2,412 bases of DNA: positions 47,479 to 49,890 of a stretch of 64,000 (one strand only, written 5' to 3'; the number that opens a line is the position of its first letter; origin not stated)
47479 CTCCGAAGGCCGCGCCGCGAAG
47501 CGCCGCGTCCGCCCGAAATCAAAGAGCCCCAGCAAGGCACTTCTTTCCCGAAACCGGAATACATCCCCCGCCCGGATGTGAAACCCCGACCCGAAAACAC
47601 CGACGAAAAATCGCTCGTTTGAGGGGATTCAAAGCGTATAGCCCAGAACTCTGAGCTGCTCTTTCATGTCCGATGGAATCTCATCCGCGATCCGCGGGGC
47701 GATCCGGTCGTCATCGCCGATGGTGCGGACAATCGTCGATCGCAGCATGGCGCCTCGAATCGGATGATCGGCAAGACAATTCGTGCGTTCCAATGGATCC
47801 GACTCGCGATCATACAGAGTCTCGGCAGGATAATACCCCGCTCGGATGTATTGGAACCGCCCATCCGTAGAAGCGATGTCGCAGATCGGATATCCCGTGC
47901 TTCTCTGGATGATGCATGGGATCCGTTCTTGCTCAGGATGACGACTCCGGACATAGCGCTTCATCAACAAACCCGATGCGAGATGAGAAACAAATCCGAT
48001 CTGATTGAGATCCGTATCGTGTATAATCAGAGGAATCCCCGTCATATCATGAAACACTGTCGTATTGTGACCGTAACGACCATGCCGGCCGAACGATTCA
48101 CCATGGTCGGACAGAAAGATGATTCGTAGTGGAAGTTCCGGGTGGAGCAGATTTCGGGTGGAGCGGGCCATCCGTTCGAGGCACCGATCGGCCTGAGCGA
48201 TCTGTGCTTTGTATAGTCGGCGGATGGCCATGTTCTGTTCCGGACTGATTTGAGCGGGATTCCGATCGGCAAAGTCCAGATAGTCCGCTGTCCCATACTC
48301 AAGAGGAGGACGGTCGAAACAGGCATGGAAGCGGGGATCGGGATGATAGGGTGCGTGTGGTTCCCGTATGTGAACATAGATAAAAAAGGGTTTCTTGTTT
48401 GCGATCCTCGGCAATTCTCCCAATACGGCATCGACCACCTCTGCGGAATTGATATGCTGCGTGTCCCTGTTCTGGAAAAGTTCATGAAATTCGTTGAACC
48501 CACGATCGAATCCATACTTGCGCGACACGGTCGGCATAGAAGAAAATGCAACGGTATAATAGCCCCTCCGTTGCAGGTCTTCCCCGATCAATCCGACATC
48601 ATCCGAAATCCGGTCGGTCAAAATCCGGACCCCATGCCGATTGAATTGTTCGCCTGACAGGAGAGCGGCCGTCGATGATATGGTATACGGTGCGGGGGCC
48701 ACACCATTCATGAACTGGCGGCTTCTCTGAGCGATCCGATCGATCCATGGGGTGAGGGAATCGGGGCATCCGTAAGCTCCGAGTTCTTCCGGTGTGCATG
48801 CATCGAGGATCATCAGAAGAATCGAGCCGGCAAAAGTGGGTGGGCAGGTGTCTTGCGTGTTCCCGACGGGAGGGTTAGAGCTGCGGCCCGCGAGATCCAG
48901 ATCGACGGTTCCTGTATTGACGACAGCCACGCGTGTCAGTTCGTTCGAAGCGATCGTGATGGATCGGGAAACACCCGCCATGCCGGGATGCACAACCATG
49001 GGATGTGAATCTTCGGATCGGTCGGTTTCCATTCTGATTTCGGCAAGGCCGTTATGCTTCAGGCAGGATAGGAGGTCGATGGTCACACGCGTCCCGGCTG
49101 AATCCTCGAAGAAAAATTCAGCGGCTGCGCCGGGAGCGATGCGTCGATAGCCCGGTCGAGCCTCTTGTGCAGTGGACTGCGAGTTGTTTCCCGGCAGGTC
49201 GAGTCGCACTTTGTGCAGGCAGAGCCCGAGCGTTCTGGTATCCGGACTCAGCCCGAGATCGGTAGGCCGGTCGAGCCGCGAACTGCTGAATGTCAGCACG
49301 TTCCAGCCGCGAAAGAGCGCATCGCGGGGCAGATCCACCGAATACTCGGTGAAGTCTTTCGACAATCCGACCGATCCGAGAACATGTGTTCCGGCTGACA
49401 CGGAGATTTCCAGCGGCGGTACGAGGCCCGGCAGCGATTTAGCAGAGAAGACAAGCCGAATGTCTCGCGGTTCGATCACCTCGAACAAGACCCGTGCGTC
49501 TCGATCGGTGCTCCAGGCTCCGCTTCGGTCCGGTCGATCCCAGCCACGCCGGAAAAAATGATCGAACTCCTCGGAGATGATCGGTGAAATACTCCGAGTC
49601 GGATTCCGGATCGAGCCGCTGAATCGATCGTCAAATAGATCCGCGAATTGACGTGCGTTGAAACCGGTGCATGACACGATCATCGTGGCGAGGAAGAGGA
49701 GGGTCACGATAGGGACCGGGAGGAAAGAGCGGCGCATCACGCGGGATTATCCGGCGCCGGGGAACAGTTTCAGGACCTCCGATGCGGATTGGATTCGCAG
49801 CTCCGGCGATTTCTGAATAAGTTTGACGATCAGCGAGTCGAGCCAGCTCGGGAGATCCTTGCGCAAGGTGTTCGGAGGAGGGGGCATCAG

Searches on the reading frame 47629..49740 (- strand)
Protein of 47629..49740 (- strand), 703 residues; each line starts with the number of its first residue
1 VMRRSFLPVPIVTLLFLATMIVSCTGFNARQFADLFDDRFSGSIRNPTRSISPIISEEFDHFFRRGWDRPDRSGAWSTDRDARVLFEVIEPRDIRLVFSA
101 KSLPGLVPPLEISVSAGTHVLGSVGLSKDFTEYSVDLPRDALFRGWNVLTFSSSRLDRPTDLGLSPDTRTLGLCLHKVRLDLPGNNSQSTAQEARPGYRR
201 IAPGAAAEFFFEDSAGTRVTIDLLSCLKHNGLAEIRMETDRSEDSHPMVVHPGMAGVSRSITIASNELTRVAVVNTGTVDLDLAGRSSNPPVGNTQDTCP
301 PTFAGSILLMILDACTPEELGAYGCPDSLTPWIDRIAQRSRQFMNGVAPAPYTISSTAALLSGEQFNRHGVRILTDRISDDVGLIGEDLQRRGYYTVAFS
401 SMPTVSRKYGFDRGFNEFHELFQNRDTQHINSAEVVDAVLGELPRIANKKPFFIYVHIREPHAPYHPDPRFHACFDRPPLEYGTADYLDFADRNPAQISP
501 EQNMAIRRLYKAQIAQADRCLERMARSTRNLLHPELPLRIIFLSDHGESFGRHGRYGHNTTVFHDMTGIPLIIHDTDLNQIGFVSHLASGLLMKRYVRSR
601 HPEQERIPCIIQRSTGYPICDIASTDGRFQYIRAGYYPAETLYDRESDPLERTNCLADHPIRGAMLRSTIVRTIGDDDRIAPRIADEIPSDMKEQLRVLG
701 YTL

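Call 4: search_protein_families(library=pfam, proteins=[window:47629-49740:-], max_evalue=0.001)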
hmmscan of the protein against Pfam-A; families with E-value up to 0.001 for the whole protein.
window:47629-49740:- (703 aa): 1 family
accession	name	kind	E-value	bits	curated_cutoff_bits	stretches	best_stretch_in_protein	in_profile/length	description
PF00884.28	Sulfatase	-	2.7e-23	83.2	25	1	309-579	5-277/301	Sulfatase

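Call 5: search_protein_families(library=ncbifam, proteins=[window:47629-49740:-], max_evalue=0.001)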
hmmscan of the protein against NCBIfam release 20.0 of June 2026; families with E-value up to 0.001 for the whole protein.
window:47629-49740:- (703 aa): 5 families
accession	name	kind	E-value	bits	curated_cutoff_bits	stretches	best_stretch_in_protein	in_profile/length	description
NF010322.0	PRK13759.1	equivalog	1.2e-21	76.7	481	2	420-577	171-335/486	arylsulfatase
TIGR03417.1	chol_sulfatase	equivalog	1.1e-12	47.6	433.45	1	306-402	4-101/500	choline-sulfatase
NF045661.1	HdlasePehA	equivalog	5.3e-05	22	900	0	486-579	260-351/506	phosphoric/sulfuric ester hydrolase PehA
NF052527.1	Mn_arylsulf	exception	0.00032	19.7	850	0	440-575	188-330/479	manganese-dependent arylsulfatase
NF007160.0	PRK09598.1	equivalog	0.00041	18.8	561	0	510-560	406-453/523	phosphoethanolamine--lipid A transferase EptA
